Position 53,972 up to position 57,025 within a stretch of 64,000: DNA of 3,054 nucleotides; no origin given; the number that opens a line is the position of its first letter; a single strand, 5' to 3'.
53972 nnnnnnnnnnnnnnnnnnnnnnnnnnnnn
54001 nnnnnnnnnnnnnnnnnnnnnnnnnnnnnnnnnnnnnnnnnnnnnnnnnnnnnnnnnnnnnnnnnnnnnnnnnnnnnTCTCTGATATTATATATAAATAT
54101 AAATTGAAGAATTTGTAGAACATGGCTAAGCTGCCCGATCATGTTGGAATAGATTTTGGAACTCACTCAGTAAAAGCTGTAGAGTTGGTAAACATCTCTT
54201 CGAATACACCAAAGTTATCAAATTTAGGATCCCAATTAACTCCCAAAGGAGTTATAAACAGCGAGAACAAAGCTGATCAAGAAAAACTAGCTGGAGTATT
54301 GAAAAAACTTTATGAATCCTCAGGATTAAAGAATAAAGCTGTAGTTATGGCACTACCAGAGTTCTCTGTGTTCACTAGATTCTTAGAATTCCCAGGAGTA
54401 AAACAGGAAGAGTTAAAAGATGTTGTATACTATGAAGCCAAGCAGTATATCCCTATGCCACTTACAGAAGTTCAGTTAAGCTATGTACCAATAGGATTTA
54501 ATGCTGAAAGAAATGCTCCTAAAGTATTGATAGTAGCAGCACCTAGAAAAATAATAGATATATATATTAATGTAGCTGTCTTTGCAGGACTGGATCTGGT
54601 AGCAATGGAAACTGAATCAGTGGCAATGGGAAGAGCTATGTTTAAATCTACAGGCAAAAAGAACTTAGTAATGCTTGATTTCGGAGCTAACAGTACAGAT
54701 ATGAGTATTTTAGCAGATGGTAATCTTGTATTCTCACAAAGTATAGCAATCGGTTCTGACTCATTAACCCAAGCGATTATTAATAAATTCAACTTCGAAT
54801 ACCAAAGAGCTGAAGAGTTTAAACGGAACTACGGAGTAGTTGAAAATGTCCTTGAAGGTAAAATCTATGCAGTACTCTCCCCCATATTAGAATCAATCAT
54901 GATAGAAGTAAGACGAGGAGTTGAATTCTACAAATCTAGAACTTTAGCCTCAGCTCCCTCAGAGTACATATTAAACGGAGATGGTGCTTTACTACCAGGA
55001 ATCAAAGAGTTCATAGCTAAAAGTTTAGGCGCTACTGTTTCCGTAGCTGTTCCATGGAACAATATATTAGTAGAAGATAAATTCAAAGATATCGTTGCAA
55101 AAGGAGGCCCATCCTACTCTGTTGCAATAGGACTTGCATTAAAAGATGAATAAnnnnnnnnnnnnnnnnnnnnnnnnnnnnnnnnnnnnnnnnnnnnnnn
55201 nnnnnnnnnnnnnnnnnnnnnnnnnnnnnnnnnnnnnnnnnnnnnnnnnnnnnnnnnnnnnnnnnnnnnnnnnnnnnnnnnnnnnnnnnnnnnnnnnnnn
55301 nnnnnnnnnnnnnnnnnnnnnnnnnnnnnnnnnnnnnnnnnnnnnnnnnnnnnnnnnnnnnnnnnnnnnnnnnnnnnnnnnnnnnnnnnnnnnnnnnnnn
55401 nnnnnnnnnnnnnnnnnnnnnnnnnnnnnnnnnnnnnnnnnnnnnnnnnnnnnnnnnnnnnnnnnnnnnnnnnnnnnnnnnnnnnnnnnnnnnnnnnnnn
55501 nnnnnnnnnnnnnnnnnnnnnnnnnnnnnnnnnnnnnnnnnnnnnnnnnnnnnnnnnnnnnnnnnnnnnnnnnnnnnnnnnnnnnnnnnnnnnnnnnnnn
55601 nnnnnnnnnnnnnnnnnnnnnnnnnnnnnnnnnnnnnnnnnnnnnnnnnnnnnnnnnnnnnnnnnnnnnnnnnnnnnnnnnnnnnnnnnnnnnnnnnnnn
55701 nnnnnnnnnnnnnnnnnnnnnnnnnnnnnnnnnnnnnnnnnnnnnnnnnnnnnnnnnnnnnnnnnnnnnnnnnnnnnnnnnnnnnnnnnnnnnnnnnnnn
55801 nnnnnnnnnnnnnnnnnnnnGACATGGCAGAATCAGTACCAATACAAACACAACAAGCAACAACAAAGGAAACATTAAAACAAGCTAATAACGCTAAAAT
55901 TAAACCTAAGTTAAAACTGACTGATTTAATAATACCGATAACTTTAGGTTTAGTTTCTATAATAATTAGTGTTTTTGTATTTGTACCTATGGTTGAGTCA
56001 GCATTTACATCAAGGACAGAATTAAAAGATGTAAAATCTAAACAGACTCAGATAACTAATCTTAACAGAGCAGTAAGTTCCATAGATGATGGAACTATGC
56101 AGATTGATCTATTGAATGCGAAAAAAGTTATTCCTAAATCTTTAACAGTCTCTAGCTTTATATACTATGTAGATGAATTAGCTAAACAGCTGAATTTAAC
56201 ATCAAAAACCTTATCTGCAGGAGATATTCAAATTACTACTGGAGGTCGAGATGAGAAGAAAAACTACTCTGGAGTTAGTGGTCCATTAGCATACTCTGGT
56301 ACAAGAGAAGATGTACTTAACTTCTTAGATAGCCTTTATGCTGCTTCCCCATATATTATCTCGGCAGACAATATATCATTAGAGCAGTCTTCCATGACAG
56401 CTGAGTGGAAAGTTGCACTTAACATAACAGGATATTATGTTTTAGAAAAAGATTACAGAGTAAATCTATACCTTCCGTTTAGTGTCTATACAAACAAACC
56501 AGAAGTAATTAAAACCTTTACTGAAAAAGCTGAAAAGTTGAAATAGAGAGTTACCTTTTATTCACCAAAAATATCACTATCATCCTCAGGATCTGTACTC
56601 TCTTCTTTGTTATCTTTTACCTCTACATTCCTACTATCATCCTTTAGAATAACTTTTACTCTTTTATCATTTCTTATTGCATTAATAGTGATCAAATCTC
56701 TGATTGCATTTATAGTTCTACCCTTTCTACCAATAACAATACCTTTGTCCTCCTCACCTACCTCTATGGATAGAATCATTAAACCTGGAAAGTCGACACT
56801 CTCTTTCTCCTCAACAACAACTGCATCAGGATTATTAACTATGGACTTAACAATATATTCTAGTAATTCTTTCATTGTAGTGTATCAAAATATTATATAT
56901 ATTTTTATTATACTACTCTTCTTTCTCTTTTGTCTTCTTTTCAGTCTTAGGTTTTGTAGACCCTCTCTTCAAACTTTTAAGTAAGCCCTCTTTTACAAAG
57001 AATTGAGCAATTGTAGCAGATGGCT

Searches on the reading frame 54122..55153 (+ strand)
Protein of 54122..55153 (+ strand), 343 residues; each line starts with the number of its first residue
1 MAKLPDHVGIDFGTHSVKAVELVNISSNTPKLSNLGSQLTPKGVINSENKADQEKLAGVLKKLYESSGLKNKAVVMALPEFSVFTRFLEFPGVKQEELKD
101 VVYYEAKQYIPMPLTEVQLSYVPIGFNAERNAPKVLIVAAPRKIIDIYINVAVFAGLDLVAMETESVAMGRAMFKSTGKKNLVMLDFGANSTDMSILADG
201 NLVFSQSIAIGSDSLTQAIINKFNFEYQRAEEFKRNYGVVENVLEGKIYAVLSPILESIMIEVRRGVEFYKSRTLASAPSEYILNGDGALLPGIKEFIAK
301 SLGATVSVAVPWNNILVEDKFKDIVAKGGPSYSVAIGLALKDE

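Call 5: search_protein_families(library=pfam, proteins=[window:54122-55153:+], max_evalue=1)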
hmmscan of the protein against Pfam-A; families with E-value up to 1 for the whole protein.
window:54122-55153:+ (343 aa): 7 families
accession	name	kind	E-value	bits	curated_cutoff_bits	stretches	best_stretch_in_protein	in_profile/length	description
PF11104.14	PilM_2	-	1.2e-52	179.4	27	1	9-341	1-338/340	Type IV pilus assembly protein PilM;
PF14450.12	FtsA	-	2.5e-14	54.1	31.8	1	183-337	1-127/127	Cell division protein FtsA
PF06723.19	MreB_Mbl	-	1.3e-08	34.5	27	1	150-227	114-192/327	MreB/Mbl protein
PF08841.16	DDR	-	0.0033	16.9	24.6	1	160-236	114-190/328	Diol dehydratase reactivase ATPase-like domain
PF02541.22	Ppx-GppA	-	0.0036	17.2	27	1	162-235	93-167/285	Ppx/GppA phosphatase family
PF01968.24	Hydantoinase_A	-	0.059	13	22.9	1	171-206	70-105/291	Hydantoinase/oxoprolinase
PF22006.2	PilZ-like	-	0.068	13.9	27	0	15-46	12-43/90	PilZ domain-like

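Call 6: search_protein_families(library=ncbifam, proteins=[window:54122-55153:+], max_evalue=1)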
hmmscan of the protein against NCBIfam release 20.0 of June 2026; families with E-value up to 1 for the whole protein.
window:54122-55153:+ (343 aa): 10 families
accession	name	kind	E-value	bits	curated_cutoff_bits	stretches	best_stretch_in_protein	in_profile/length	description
TIGR01175.1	pilM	subfamily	4.3e-56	190.4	133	1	8-341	6-346/348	type IV pilus assembly protein PilM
NF045709.1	Amuc_1101_fam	equivalog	5.4e-35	121.3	650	1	53-341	51-348/608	Amuc_1101 family PilM-like pilus complex protein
TIGR01174.1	ftsA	equivalog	1.6e-15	57.1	175.85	2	123-247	138-263/371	cell division protein FtsA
NF011660.0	PRK15080.1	equivalog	9.4e-10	38.2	182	1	146-307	111-256/277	ethanolamine utilization protein EutJ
TIGR02529.1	EutJ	subfamily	1.5e-09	37.7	152.1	1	146-306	78-222/239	ethanolamine utilization protein EutJ family protein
NF010539.0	PRK13927.1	subfamily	7.2e-07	28.4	293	1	168-227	140-198/339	rod shape-determining protein MreB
TIGR00904.1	mreB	subfamily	1.3e-06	27.8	365.75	1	166-228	137-198/334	MreB/Mrl family cell shape determining protein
NF010540.1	PRK13929.1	exception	3.3e-05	23.1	515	1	182-224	152-194/334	rod-share determining protein MreBH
NF007009.0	PRK09472.1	equivalog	0.012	14.7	409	1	181-241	205-265/420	cell division protein FtsA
TIGR03706.1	exo_poly_only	exception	0.013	14.8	307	1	163-232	108-177/300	exopolyphosphatase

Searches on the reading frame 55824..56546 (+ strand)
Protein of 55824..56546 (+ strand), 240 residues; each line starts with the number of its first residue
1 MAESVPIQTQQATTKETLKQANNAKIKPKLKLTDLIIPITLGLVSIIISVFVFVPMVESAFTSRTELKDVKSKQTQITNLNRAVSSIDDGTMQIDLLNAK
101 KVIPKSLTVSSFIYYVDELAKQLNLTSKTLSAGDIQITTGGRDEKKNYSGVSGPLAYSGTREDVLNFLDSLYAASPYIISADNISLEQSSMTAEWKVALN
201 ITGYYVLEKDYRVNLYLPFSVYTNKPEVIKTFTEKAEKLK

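Call 5: search_protein_families(library=pfam, proteins=[window:55824-56546:+], max_evalue=1)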
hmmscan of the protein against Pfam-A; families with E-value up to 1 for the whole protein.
window:55824-56546:+ (240 aa): 5 families
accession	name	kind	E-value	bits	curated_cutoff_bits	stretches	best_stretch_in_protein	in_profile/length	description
PF18415.6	HKR_ArcB_TM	-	0.026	15.6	27.3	1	27-68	33-74/75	Histidine kinase receptor ArcB trans-membrane domain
PF16079.10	Phage_holin_5_2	-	0.05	14.3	29.2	1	27-58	13-43/76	Phage holin family Hol44, in holin superfamily V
PF18441.6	Hen1_Lam_C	-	0.074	13.3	25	1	93-126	7-40/136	Hen1 La-motif C-terminal domain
PF05946.17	TcpA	-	0.12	12.9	25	1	29-102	38-111/130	Toxin-coregulated pilus subunit TcpA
PF08280.17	HTH_Mga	-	0.12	12.8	23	1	116-130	22-36/59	M protein trans-acting positive regulator (MGA) HTH domain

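Call 6: search_protein_families(library=ncbifam, proteins=[window:55824-56546:+], max_evalue=1)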
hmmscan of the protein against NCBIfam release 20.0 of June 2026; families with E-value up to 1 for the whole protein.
window:55824-56546:+ (240 aa): 1 family
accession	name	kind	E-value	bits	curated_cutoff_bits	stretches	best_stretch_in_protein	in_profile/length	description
NF038048.1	DIP1984_fam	subfamily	0.026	14.7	70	1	72-146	38-112/149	DIP1984 family protein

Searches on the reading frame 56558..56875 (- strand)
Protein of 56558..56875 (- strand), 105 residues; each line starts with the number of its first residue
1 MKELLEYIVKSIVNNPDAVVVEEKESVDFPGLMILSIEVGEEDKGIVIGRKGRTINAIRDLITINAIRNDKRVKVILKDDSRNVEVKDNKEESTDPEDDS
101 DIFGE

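Call 7: search_protein_families(library=pfam, proteins=[window:56558-56875:-], max_evalue=0.01)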
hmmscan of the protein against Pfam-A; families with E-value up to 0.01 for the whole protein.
window:56558-56875:- (105 aa): 3 families
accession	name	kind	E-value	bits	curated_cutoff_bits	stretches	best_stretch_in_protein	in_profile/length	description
PF13083.13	KH_KhpA-B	-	1.1e-16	60.9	32.1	1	2-76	1-72/73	KhpA/KhpB, KH domain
PF00013.35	KH_1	-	0.00028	21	21.5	1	36-60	3-27/66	KH domain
PF07650.23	KH_2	-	0.0013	19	22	1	39-64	31-56/78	KH domain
